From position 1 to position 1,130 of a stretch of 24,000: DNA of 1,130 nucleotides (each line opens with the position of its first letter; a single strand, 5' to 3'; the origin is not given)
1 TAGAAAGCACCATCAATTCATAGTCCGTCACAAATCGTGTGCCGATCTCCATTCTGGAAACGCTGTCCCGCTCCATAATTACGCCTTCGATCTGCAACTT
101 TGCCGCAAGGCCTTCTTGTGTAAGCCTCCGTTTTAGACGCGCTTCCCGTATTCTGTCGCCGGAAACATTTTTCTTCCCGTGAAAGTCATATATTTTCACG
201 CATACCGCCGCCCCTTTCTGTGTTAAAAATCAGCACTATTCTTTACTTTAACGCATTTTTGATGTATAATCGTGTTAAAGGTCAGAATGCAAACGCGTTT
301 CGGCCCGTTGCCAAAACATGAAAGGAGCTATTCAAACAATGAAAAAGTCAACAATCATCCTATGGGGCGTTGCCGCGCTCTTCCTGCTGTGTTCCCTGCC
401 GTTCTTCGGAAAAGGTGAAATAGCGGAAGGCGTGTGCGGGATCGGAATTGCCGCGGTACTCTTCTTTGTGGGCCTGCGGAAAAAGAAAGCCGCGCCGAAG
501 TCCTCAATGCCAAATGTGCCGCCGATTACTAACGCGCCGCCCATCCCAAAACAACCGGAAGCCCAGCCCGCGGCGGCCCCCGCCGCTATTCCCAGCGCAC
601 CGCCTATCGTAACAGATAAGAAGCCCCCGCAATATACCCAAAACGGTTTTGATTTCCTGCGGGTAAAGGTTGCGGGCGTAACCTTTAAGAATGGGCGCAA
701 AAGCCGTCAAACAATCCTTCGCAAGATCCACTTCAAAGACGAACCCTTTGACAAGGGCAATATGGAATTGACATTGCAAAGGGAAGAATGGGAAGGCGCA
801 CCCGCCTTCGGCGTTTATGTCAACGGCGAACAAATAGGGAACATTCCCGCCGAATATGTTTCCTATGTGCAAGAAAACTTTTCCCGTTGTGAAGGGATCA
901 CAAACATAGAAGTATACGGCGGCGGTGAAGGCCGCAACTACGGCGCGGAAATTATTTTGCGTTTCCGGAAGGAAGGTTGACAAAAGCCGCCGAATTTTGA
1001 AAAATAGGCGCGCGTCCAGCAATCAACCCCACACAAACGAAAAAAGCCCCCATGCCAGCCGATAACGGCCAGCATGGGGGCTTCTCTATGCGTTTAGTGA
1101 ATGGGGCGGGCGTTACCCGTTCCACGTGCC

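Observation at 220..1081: Two paralogous self-contained cassettes share promoter, 5' UTR, 2-TM anchor and terminator but carry different C-terminal domains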

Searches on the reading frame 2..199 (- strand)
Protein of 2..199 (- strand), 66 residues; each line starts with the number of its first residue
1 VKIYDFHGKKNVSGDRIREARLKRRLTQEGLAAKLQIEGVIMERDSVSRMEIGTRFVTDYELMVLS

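Call 10: search_protein_families(library=pfam, proteins=[window:2-199:-], max_evalue=1)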
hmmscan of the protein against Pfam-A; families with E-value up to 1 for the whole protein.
window:2-199:- (66 aa): 3 families
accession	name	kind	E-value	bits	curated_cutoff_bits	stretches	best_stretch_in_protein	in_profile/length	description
PF13560.12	HTH_31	-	2.5e-05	24.9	27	1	14-57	3-42/64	Helix-turn-helix domain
PF01381.28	HTH_3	-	0.021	15.3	23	1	17-51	1-30/55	Helix-turn-helix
PF12844.13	HTH_19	-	0.1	13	30.2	1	14-38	1-25/64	Helix-turn-helix domain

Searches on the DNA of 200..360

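Call 49: search_rna_families(source=window, start=200, end=360, threshold=evalue, max_evalue=10)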
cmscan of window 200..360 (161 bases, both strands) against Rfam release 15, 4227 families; matches with E-value up to 10: 1.
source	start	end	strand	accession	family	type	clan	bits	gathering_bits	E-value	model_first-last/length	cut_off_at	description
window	200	260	-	RF00230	T-box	Cis-reg; leader;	-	8.9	93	5.6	1-61/219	3'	T-box leader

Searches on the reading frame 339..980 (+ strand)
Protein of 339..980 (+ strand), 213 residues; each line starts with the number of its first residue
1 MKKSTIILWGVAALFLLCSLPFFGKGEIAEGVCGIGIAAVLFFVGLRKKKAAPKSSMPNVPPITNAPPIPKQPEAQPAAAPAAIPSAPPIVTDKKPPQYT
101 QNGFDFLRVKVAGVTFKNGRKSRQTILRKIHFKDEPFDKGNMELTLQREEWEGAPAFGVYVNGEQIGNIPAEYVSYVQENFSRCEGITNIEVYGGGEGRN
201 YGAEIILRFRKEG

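Call 10: search_protein_families(library=pfam, proteins=[window:339-980:+], max_evalue=1)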
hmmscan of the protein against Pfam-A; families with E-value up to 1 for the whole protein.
window:339-980:+ (213 aa): 0 families

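Call 12: search_protein_families(library=phrogs, proteins=[window:339-980:+], max_evalue=0.001)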
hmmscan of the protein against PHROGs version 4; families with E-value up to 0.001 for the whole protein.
window:339-980:+ (213 aa): 0 families

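Call 15: find_homologous_proteins(query=window:339-980:+)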
Query window:339-980:+ (213 aa): 356 proteins with E <= 0.001 among 1036 candidates; the best 120 are listed.
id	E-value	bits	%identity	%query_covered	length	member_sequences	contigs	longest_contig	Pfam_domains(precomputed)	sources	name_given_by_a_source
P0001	1.8e-137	474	98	100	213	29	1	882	-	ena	-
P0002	1.1e-110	386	97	83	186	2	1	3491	-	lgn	-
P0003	1.4e-85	304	69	100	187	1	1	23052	-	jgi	-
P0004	3.2e-83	296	66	100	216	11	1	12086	-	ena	-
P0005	4.0e-83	296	67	100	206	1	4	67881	-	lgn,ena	-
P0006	7.2e-83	295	64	100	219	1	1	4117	-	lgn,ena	-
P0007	8.0e-83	295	64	100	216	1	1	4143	-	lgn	-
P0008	1.0e-82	295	64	100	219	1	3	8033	-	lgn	-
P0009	1.8e-82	294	65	100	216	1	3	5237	-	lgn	-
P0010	1.8e-82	294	64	100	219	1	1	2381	-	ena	-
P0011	1.9e-82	294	65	100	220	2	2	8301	-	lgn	-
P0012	1.9e-82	294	65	100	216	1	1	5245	-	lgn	-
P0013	2.1e-82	294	64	100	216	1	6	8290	-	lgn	-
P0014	2.4e-82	294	65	100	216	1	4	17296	-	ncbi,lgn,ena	-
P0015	3.1e-82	293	64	100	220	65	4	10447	-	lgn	-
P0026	1.0e-81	292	63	100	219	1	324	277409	-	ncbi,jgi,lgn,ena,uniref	ncbi:hypothetical protein [Hominenteromicrobium sp.]|jgi:hypothetical protein|uniref:hypothetical pr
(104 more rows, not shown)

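Call 29: find_encoding_contigs(protein=P0026, flank=10000, max_places=4)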
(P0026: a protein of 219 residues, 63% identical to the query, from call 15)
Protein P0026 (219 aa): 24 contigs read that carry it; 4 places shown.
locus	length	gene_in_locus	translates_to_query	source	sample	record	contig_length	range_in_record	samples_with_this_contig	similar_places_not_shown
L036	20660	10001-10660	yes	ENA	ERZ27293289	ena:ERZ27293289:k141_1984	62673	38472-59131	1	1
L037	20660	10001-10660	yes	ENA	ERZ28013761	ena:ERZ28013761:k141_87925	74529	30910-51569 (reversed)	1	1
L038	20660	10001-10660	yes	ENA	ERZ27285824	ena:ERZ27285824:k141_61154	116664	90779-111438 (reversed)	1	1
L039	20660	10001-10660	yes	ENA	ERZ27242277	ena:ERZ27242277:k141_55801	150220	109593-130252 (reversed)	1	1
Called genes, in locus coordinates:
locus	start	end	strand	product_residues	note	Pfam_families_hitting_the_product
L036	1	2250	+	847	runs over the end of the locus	PF05895:DUF859, PF03406:Phage_fiber_2 (weak)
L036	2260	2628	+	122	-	-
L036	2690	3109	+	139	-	PF05105:Phage_holin_4_1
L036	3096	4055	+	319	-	PF01510:Amidase_2, PF01476:LysM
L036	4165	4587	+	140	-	PF13384:HTH_23 (faint), PF08281:Sigma70_r4_2 (faint)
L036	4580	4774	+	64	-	PF20612:SHOCT_2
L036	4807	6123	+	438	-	PF00239:Resolvase, PF07508:Recombinase, PF13408:Zn_ribbon_recom (weak)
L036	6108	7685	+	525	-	PF00239:Resolvase, PF07508:Recombinase, PF13408:Zn_ribbon_recom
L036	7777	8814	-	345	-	PF13936:HTH_38, PF00665:rve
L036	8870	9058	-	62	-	PF10723:RepB-RCR_reg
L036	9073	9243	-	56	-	-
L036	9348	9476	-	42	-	-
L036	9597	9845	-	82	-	PF13560:HTH_31, PF12844:HTH_19, PF01381:HTH_3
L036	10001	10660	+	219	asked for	-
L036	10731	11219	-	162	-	PF01471:PG_binding_1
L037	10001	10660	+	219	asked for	-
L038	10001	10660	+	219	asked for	-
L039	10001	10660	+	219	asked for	-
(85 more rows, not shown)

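Call 35: search_protein_families(library=padloc, proteins=[window:339-977:+], max_evalue=1)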
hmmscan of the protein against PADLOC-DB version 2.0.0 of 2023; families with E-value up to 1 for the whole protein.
window:339-977:+ (213 aa): 0 families

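Call 38: search_solved_structures(query=A3, max_evalue=10, show_alignments=2)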
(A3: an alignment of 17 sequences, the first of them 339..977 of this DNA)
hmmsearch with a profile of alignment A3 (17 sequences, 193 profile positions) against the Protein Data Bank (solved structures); distinct sequences matched with E-value up to 10: 0.

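Call 39: find_related_loci(query=A3, collection=viral_contigs, flank=3000)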
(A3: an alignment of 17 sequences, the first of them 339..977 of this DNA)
Query A3 (213 aa) in viral_contigs; peptide patterns used: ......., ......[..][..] (x = any residue, [..] = any of these).
124 stretches matched a pattern; 46 encode a relative of the query (tblastn E <= 1e-3); 46 distinct loci.
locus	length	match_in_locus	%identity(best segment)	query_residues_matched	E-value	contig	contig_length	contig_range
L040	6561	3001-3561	69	1-212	2e-94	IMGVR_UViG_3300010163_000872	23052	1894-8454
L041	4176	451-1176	62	1-212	3e-84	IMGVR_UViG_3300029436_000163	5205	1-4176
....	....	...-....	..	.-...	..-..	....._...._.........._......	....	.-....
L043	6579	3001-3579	64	1-212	1e-81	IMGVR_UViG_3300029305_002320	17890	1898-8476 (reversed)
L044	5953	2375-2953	64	1-212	1e-81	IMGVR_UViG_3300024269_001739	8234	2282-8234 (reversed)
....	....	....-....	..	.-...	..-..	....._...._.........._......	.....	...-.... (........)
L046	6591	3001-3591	65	1-212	4e-78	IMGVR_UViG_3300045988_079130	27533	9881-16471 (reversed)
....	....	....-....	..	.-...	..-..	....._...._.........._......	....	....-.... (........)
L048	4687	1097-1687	65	1-212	2e-77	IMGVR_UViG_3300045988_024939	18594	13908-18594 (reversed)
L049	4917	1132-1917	50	1-212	8e-74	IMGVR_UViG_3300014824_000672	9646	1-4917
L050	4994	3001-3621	55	15-212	4e-66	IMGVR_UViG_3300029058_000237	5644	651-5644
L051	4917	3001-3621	54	15-212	4e-64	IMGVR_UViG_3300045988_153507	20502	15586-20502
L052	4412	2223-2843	54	15-212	2e-63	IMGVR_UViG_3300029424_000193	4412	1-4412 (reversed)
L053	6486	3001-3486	64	45-212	9e-63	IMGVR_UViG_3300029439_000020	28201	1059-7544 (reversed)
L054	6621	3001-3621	54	15-212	1e-62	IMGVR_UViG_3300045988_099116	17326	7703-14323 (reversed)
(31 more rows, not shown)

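Call 44: predict_structure(alignment_id=A3)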
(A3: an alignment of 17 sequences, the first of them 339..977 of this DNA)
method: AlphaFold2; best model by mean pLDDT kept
length: 213 residues; sequences in the alignment: 17
mean_pLDDT: 61.9   pTM: 0.42
mean pLDDT of the five models: 61.9, 61.2, 61.0, 60.4, 58.7
residues with pLDDT >= 90: 1; 70-90: 94; 50-70: 47; < 50: 71
segments of 3 or more residues with pLDDT < 50: 49-95, 118-139
pLDDT, mean of each block of 10 residues (from residue 1): 71 77 62 68 61 36 36 37 38 50 82 56 30 40 76 82 81 88 83 59 81 78
secondary structure, 60 per line:
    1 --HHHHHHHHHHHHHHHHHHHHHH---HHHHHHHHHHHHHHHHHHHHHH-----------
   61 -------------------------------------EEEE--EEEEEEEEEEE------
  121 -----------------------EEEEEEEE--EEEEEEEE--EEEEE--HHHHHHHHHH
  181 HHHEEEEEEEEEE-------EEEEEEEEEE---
elements in order: H3-24 H28-49 E98-101 E104-114 E144-151 E154-161 E164-168 H171-183 E184-193 E201-210

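Call 68: search_dna_similar(query=window:339-977:+, collection=phages, mode=protein, max_evalue=0.001, max_rows=40)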
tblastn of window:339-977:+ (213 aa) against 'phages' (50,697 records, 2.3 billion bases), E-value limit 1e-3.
No match.

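Call 77: search_protein_families(library=pfam, proteins=[L043:2620-2859:-], max_evalue=0.01)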
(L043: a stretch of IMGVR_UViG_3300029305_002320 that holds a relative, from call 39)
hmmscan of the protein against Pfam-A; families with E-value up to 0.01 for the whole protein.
L043:2620-2859:- (80 aa): 5 families
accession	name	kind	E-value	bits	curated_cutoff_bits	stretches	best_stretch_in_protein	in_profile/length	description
PF01381.28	HTH_3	-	8.1e-11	42.2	23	1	17-75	1-54/55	Helix-turn-helix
PF13560.12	HTH_31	-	4.1e-09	37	27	1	14-75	3-60/64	Helix-turn-helix domain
PF12844.13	HTH_19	-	4.1e-07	30.2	30.2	1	14-61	1-42/64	Helix-turn-helix domain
PF13443.12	HTH_26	-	0.0002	22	22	1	17-78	2-59/63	Cro/C1-type HTH DNA-binding domain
PF01316.27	Arg_repressor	-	0.00052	20.1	27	1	15-49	8-43/70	Arginine repressor, DNA binding domain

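Call 80: search_protein_families(library=ncbifam, proteins=[window:339-977:+], max_evalue=1)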
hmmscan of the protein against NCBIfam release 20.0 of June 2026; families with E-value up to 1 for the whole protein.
window:339-977:+ (213 aa): 1 family
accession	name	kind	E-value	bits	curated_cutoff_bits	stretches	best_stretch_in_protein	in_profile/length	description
NF011343.0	PRK14760.1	equivalog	0.0026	17.6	54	1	1-12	1-12/24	protein YoaJ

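Call 96: find_related_loci(query=A3, collection=genome_contigs, flank=1500)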
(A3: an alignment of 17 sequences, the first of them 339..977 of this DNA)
Query A3 (213 aa) in genome_contigs; peptide patterns used: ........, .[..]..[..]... (x = any residue, [..] = any of these).
158 stretches matched a pattern; 21 encode a relative of the query (tblastn E <= 1e-3); 21 distinct loci.
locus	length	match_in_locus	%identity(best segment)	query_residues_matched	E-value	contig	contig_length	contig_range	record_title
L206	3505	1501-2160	65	1-212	4e-85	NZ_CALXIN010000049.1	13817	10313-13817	MAG: uncultured Negativibacillus sp. isolate BRZ_EP__bin23 BRZ_EP__NODE_6713_length_13817_cov_4.577584, whole genome sho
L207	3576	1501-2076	59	1-212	7e-77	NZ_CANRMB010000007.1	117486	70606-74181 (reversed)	MAG: uncultured Dysosmobacter sp. isolate Lapin-030__bin84 Lapin-030__NODE_193_length_117486_cov_10.893049, whole genome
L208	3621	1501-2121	56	15-212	4e-67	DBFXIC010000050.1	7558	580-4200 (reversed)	MAG TPA_asm: Anaeromassilibacillus sp. isolate MAG9373 contig50, whole genome shotgun sequence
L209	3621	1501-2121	53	15-212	4e-63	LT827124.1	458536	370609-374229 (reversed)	Pseudoflavonifractor sp. Marseille-P3106 genome assembly, scaffold: scaffold00018, whole genome shotgun sequence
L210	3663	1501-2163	51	1-212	1e-61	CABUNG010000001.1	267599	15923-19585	MAG TPA_asm: uncultured Ruminococcaceae bacterium isolate MGYG-HGUT-04159 genome assembly, contig: GUT_GENOME258161_1, w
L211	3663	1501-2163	51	1-212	1e-61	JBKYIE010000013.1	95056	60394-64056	MAG: Ruthenibacterium sp. isolate C039_43 NODE_432_length_95056_cov_12.432406, whole genome shotgun sequence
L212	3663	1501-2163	50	1-212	4e-61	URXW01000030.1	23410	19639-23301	uncultured Clostridiales bacterium isolate UMGS1457 genome assembly, contig: NODE_1577_length_23410_cov_14.586384, whole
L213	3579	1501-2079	47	1-211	3e-56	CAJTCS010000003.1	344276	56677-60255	Oscillospiraceae bacterium isolate B35_35_AM_H genome assembly, contig: MGBC000104.3, whole genome shotgun sequence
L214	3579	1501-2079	47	1-211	3e-55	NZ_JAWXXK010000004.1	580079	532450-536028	Neglectibacter caecimuris strain M00184 M00184_ctg0004, whole genome shotgun sequence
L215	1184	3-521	48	21-211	2e-45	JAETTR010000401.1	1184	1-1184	MAG: Bacillota bacterium isolate S4_Bin9 scaffold_36175, whole genome shotgun sequence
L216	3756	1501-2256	39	1-211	1e-43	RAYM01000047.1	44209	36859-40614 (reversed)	Bacterium 1xD42-87 strain 1xD42-87 Scaffold32_1, whole genome shotgun sequence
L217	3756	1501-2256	38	1-211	4e-43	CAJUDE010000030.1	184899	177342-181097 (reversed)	MAG TPA_asm: uncultured Lachnospiraceae bacterium isolate MGBC131887 genome assembly, contig: MGBC131887.30, whole genom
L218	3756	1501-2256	38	1-211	4e-43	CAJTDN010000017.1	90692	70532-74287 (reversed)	Lachnospiraceae bacterium isolate A96_90.MI.DSS genome assembly, contig: MGBC000092.17, whole genome shotgun sequence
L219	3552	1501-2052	40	1-210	1e-39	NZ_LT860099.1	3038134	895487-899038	Konateibacter massiliensis strain Marseille-P3773, whole genome shotgun sequence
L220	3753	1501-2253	37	1-212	1e-39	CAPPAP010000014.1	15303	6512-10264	MAG TPA_asm: Candidatus Borkfalkiaceae bacterium isolate MGBC155142 genome assembly, contig: MGBC155142.14, whole genome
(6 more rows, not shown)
